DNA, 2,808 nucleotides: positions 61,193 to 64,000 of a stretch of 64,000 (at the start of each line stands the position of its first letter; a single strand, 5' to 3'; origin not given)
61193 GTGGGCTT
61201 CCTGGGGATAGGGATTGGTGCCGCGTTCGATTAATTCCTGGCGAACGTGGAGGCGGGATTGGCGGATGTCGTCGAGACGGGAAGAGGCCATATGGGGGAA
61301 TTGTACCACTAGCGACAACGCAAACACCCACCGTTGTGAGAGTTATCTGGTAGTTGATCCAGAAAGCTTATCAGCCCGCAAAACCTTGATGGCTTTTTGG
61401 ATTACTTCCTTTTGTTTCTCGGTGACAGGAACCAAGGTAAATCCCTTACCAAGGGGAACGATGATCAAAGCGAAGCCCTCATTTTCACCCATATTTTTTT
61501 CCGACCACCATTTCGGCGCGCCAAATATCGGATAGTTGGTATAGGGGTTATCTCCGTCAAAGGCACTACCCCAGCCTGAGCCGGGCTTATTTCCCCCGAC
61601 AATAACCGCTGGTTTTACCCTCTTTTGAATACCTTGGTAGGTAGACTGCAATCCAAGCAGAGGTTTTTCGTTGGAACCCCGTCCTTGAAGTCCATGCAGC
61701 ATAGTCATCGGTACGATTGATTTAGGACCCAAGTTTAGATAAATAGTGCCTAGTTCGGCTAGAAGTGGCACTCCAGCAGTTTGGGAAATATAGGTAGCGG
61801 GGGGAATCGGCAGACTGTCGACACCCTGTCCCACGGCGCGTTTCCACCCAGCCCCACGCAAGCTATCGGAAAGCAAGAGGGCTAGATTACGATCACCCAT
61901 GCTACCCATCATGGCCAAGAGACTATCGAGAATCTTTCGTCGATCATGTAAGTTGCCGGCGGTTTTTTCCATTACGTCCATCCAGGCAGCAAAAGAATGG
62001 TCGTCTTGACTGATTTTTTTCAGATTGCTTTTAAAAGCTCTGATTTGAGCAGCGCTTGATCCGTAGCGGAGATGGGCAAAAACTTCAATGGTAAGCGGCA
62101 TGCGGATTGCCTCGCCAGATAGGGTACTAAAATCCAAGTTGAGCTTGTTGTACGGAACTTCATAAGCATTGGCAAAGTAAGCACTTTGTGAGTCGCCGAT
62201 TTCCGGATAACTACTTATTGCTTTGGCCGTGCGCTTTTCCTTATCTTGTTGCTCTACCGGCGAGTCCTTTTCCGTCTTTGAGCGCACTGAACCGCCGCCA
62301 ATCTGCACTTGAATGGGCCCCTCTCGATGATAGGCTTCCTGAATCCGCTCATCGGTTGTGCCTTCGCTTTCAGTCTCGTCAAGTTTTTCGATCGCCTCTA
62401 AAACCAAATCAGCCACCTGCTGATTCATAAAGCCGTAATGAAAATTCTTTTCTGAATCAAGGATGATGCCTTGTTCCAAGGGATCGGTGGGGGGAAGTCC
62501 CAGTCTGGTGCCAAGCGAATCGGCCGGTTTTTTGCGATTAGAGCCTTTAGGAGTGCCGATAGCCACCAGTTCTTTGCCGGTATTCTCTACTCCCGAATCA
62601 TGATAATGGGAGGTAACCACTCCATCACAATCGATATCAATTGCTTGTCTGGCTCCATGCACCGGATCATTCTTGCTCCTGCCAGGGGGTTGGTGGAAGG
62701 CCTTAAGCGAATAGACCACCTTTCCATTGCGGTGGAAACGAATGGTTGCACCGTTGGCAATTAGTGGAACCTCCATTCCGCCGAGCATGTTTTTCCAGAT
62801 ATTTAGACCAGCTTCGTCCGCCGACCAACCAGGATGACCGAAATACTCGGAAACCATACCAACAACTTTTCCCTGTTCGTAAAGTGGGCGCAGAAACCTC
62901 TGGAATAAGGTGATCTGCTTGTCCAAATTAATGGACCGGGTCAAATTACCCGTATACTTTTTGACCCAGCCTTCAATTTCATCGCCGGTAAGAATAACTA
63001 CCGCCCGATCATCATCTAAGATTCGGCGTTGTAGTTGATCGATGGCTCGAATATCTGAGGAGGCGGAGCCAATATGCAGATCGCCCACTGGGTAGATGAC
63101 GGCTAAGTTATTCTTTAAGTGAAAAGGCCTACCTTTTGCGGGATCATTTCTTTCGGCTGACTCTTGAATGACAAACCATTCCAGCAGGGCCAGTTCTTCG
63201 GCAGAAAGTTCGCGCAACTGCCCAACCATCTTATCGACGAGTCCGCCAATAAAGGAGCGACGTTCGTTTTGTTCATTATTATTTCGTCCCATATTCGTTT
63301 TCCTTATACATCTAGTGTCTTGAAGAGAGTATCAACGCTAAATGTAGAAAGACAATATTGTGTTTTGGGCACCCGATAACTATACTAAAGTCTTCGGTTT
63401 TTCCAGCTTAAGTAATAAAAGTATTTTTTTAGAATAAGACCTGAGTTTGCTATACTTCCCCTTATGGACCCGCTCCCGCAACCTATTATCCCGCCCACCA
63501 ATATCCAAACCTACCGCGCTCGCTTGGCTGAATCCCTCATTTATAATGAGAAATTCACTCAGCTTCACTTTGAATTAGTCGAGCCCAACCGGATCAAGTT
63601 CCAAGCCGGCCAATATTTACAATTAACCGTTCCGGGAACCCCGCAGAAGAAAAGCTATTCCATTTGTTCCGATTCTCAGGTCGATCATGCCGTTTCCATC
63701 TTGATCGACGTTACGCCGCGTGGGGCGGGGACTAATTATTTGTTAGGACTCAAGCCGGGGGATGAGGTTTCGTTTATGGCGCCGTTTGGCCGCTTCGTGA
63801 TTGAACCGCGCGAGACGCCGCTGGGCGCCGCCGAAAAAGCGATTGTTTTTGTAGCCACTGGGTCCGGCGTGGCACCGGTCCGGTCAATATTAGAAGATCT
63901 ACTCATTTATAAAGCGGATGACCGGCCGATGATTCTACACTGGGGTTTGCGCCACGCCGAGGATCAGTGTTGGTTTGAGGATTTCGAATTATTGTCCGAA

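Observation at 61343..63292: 649-aa protein made of an apparently active metallophosphoesterase half plus a degenerate duplicate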

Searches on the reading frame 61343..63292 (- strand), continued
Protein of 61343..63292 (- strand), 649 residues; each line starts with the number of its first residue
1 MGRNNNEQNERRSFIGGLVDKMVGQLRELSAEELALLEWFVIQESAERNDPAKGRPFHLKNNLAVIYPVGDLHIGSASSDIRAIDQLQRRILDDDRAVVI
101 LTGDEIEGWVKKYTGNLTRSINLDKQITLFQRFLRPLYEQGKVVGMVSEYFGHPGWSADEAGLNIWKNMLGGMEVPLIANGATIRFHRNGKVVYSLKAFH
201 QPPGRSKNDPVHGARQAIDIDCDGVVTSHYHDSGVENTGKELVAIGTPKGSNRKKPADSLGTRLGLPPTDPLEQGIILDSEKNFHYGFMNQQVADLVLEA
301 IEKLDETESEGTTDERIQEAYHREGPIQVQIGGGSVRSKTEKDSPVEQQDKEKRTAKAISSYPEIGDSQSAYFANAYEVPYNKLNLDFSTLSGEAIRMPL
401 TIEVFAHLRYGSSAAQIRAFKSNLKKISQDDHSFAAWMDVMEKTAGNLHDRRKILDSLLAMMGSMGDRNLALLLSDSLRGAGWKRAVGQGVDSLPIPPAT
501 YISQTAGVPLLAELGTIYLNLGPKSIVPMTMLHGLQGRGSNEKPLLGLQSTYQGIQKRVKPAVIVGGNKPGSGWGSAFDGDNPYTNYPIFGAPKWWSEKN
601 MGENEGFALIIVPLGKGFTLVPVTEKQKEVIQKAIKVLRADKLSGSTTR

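Call 53: find_related_loci(query=A2, collection=metagenome_contigs, flank=6000)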
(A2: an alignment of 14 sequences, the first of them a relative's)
Query A2 (649 aa) in metagenome_contigs; peptide patterns used: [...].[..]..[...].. (x = any residue, [..] = any of these).
106 stretches matched a pattern; 31 encode a relative of the query (tblastn E <= 1e-3); 31 distinct loci.
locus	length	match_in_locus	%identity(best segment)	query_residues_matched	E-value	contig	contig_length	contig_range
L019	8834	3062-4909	31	71-649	7e-86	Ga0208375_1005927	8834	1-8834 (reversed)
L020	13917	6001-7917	29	36-647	2e-80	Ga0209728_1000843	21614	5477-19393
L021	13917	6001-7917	29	36-647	2e-80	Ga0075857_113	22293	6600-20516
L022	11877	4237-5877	30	61-598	2e-76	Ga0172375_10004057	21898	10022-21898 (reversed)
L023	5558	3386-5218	31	61-649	3e-76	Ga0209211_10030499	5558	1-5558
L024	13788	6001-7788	30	71-643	2e-75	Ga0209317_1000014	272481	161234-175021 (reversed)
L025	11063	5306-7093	30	71-643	5e-75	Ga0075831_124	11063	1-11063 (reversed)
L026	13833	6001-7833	30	61-649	2e-74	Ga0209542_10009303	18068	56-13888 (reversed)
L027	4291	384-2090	30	63-613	1e-73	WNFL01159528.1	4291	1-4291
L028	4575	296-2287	29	8-649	3e-73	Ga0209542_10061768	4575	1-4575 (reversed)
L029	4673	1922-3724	28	69-649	1e-70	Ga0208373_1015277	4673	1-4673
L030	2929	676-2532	29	7-598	1e-70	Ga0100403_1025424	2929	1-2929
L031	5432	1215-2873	31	70-597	2e-69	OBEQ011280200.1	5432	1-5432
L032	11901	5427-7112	31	61-597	9e-68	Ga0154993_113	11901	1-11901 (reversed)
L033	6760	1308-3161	29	4-597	2e-66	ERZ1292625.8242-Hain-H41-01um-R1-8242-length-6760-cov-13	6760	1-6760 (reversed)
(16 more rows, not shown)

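Call 65: list_cluster_members(proteins=[P0002, P0003, P0004, P0006, P0008, P0010, P0014, P0021, P0040, P0065])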
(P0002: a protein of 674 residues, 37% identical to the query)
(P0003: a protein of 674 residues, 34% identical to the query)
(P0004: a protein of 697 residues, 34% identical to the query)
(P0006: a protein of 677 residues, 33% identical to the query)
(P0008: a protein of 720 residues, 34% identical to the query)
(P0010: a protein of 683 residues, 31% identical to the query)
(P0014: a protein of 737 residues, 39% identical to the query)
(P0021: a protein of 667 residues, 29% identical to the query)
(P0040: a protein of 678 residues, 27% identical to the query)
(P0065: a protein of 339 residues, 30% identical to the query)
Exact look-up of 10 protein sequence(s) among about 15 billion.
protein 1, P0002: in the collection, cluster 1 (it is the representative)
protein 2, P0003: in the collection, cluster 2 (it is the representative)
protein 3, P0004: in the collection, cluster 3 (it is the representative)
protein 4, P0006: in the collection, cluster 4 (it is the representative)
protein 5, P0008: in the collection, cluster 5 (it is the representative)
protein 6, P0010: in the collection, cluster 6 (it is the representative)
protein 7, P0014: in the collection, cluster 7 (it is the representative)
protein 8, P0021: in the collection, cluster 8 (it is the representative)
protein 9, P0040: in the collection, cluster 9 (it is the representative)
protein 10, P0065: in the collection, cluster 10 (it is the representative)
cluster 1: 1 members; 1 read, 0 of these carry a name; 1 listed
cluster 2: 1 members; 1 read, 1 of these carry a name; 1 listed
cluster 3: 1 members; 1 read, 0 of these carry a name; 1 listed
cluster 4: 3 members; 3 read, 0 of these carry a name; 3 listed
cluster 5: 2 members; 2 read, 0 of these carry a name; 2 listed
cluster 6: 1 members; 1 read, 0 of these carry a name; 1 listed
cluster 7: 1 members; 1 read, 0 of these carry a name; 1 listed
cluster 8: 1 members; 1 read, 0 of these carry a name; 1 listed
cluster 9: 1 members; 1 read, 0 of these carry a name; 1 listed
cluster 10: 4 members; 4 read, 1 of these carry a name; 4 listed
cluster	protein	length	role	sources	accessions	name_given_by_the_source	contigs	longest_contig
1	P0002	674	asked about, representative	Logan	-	-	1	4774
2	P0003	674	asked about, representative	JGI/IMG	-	hypothetical protein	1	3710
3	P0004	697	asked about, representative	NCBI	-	-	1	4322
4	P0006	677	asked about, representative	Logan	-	-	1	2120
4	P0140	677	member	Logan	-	-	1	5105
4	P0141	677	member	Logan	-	-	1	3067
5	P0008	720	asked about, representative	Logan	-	-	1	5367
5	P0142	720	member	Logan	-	-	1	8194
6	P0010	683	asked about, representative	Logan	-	-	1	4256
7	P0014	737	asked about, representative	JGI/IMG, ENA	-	-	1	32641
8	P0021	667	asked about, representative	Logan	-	-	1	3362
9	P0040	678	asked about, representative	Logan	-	-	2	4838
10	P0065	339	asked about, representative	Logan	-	-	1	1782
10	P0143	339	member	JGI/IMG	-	hypothetical protein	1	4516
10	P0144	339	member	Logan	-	-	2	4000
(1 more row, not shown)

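Call 66: find_encoding_contigs(protein=P0002, flank=6000, max_places=3)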
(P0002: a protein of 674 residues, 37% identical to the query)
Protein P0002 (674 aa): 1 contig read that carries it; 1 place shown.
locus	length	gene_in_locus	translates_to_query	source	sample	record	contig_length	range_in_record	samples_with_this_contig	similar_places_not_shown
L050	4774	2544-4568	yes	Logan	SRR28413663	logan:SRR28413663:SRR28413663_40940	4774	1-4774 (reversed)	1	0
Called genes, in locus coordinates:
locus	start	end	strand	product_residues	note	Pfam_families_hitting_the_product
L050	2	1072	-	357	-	?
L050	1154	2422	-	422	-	PF09992:NAGPA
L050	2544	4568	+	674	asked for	-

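Call 67: find_encoding_contigs(protein=P0014, flank=8000, max_places=3)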
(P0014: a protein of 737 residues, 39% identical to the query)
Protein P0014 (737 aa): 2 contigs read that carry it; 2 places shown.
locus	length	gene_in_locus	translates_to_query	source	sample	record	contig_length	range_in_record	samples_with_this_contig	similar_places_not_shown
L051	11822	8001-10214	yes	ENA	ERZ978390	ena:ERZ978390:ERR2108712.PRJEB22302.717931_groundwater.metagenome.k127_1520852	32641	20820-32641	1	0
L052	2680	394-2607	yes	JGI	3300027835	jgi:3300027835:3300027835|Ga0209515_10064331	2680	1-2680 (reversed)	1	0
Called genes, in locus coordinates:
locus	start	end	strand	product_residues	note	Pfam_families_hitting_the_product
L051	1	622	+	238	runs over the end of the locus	PF02163:Peptidase_M50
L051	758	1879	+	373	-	-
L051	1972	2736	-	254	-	-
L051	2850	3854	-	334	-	PF00022:Actin, PF06723:MreB_Mbl, PF00012:HSP70 (weak), PF14450:FtsA (weak)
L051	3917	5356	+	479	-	PF08308:PEGA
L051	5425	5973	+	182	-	PF06210:DUF1003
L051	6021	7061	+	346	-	-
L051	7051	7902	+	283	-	-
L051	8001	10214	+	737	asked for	-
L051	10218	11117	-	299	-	-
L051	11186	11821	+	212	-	?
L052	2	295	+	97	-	?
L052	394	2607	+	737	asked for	-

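Call 72: find_encoding_contigs(protein=P0070, flank=8000, max_places=3)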
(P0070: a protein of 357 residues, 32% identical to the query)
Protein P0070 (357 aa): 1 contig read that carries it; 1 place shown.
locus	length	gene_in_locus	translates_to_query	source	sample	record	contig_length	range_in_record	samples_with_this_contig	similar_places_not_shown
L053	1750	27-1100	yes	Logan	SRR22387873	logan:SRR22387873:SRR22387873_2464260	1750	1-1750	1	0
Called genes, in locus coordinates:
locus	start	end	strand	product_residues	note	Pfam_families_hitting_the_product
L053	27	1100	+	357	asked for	-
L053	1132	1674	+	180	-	PF13392:HNH_3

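Call 73: find_encoding_contigs(protein=P0083, flank=8000, max_places=3)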
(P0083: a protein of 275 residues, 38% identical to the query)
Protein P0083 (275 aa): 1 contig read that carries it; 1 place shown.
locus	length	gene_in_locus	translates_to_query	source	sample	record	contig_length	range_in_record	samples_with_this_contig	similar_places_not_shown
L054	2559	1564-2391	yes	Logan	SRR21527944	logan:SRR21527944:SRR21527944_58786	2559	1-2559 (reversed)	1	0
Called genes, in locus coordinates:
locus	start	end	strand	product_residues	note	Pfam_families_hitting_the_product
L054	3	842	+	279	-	?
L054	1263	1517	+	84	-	-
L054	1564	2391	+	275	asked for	PF00149:Metallophos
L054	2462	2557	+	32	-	?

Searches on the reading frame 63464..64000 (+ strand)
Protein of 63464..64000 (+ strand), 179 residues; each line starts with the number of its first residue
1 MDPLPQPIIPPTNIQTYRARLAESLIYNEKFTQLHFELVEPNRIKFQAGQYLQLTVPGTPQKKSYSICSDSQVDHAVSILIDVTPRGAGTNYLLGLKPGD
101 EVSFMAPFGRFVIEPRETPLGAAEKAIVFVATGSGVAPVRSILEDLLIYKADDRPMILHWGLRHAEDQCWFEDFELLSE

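Call 71: search_protein_families(library=pfam, proteins=[window:63464-64000:+], max_evalue=0.001)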
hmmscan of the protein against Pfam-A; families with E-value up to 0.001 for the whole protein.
window:63464-64000:+ (179 aa): 2 families
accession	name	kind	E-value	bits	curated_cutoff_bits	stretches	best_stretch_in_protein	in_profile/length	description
PF00970.30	FAD_binding_6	-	1.2e-11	45.3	21.1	1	22-111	5-97/99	Oxidoreductase FAD-binding domain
PF00175.26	NAD_binding_1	-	5.2e-06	27.5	22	1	129-174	1-46/109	Oxidoreductase NAD-binding domain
